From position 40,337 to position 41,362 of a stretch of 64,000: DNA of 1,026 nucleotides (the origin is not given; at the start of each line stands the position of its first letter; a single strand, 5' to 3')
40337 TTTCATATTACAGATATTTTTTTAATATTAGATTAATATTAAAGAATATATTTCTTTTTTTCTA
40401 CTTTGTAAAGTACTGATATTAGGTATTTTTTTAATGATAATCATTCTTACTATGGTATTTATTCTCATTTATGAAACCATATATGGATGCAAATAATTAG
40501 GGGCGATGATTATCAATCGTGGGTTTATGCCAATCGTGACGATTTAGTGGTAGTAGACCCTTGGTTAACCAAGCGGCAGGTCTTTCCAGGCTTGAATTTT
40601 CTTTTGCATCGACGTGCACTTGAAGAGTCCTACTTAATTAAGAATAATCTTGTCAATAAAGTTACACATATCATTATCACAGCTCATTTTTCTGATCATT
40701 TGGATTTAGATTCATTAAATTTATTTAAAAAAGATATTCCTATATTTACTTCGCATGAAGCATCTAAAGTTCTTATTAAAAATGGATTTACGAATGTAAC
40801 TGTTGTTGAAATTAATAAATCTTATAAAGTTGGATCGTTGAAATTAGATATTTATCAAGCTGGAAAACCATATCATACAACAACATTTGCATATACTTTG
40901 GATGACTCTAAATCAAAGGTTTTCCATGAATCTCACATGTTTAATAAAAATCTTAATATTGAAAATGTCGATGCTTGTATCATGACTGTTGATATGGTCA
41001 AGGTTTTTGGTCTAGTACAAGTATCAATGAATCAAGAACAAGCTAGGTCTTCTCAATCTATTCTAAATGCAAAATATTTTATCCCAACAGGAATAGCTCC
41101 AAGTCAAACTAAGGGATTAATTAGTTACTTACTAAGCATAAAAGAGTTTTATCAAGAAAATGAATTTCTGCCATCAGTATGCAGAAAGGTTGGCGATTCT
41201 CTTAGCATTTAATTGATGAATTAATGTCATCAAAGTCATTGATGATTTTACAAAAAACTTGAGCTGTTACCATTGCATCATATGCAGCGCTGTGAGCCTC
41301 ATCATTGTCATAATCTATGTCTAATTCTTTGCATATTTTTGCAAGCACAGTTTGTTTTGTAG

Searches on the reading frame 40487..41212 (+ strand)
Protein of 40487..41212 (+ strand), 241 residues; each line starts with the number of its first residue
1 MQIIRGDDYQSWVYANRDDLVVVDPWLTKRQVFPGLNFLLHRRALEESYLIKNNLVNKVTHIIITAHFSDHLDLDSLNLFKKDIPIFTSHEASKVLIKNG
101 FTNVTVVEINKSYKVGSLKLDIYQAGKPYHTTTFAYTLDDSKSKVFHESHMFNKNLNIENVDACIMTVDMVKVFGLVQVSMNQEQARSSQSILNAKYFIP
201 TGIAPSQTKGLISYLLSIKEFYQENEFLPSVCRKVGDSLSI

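Call 65: search_protein_families(library=pfam, proteins=[window:40487-41212:+], max_evalue=0.00001)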
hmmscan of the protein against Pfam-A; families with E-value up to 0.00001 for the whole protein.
window:40487-41212:+ (241 aa): 1 family
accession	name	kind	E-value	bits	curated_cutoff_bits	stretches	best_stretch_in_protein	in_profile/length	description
PF13483.12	Lactamase_B_3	-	2.3e-06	28.1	24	1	10-201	8-159/160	Beta-lactamase superfamily domain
